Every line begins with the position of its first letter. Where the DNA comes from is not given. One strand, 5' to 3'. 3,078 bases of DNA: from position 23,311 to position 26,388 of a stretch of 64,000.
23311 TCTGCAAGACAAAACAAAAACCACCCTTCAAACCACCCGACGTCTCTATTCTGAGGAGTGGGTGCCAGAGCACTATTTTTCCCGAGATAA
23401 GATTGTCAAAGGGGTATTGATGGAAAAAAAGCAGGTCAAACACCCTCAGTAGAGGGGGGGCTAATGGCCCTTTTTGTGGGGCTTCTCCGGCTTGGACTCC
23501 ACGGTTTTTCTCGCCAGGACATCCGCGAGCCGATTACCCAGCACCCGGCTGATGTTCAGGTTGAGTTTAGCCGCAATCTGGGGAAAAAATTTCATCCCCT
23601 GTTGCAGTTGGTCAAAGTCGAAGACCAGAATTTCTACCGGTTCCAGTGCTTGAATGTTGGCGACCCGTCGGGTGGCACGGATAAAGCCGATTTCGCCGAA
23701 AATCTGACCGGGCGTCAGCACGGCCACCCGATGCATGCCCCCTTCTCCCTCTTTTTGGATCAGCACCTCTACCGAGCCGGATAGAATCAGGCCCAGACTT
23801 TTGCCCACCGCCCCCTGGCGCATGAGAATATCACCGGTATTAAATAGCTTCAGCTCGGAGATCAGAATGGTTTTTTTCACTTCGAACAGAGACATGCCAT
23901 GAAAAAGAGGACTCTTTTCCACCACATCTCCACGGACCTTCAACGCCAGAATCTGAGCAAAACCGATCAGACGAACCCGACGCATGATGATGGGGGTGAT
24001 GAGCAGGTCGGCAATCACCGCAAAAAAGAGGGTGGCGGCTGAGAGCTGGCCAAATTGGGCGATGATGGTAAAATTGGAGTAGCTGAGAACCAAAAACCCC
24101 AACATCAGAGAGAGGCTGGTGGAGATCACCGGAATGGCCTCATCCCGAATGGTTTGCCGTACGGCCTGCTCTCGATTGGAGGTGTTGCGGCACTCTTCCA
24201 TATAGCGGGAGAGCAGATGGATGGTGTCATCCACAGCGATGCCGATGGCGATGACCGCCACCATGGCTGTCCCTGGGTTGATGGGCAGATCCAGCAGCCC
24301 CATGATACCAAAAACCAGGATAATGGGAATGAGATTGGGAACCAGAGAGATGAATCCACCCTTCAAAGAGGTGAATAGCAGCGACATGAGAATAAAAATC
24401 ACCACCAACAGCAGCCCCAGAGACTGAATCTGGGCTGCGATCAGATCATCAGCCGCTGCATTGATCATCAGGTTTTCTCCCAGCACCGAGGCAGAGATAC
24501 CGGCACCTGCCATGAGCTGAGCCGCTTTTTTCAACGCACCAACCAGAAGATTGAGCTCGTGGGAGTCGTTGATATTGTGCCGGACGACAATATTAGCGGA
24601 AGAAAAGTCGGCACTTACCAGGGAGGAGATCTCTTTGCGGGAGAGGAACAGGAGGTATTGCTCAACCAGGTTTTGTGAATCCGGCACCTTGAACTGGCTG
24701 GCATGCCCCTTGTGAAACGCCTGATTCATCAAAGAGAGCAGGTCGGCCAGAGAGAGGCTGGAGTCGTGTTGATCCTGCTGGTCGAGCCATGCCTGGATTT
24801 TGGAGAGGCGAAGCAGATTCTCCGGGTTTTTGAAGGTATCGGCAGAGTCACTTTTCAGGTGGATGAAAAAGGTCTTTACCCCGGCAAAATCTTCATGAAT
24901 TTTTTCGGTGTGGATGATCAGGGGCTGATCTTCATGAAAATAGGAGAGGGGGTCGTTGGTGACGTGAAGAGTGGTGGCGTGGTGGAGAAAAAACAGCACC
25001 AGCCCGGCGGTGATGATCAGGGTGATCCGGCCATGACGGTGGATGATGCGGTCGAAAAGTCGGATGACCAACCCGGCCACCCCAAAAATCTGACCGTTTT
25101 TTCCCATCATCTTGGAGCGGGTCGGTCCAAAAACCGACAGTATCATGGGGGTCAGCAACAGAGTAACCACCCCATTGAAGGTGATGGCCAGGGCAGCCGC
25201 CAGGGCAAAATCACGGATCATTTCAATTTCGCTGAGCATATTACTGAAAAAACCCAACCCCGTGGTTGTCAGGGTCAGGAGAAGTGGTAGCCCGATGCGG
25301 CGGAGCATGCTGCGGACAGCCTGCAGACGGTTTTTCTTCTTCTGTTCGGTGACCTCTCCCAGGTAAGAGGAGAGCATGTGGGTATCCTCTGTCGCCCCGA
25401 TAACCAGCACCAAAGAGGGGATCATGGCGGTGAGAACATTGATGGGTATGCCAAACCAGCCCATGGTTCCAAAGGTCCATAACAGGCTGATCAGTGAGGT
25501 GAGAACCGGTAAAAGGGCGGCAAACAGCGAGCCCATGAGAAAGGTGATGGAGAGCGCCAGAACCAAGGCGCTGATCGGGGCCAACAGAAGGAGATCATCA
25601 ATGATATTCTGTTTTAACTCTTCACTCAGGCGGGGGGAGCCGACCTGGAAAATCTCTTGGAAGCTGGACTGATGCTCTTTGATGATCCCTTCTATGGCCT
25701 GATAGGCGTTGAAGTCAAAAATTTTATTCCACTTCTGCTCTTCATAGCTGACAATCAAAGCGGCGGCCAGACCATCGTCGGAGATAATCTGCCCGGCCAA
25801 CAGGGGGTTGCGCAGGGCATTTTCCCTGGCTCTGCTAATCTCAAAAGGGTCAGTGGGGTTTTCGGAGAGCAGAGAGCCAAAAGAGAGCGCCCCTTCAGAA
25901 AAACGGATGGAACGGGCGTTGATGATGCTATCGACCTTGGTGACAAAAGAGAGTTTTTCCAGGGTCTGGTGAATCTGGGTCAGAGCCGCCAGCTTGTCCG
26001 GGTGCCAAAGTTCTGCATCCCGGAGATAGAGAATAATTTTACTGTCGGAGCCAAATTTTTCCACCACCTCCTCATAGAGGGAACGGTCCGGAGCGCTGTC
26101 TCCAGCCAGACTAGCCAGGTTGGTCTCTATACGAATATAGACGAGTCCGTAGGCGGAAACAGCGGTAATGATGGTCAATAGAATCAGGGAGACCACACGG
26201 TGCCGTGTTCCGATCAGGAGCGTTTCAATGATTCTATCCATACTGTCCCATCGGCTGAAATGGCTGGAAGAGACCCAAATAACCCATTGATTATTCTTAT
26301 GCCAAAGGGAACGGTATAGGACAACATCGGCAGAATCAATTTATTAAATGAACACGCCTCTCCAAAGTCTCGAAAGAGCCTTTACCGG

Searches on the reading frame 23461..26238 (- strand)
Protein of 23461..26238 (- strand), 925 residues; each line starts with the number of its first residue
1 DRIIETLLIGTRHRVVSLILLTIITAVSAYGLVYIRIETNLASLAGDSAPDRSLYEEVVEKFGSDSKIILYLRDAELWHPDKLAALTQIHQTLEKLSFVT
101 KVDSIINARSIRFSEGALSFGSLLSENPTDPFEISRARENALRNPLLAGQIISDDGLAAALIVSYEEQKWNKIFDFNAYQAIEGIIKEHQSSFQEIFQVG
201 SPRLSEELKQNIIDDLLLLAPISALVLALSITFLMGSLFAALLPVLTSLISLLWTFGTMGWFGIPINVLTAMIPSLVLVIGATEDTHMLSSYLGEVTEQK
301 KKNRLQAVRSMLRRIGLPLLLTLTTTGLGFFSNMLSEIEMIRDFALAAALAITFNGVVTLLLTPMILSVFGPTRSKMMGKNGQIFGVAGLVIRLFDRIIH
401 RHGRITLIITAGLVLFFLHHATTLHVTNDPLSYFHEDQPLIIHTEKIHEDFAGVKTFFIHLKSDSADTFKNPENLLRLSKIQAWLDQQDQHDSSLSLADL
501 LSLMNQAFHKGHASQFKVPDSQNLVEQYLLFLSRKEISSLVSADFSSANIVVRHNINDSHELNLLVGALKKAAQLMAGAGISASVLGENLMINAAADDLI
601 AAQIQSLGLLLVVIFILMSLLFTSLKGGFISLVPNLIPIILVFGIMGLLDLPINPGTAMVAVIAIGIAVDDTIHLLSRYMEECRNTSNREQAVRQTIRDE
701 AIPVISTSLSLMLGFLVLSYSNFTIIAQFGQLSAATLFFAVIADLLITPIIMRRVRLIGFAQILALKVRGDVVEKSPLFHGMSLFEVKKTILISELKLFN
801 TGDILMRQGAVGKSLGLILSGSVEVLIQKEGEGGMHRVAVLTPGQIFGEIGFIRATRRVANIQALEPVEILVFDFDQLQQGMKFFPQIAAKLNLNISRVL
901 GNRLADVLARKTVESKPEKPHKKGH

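Call 54: search_protein_families(library=pfam, proteins=[window:23461-26238:-], max_evalue=0.0001)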
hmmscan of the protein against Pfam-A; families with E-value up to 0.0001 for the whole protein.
window:23461-26238:- (925 aa): 6 families
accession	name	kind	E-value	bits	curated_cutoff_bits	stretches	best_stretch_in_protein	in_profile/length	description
PF03176.21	MMPL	-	1.5e-31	110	20.5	2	102-374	64-306/333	MMPL family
PF00027.35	cNMP_binding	-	1.8e-16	60.3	27.5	1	799-881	4-85/89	Cyclic nucleotide-binding domain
PF12349.14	Sterol-sensing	-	2.7e-16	60.2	22.3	2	241-369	9-135/153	Sterol-sensing domain of SREBP cleavage-activation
PF02460.24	Patched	-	9.4e-14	51.9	23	1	230-364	20-151/156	Patched SSD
PF00873.25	ACR_tran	-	1.7e-06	26.5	28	0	224-376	340-495/1021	AcrB/AcrD/AcrF family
PF02355.23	SecD_SecF_C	-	5.4e-06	26.4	20.5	0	596-745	26-172/189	Protein export membrane protein SecD/SecF, C-terminal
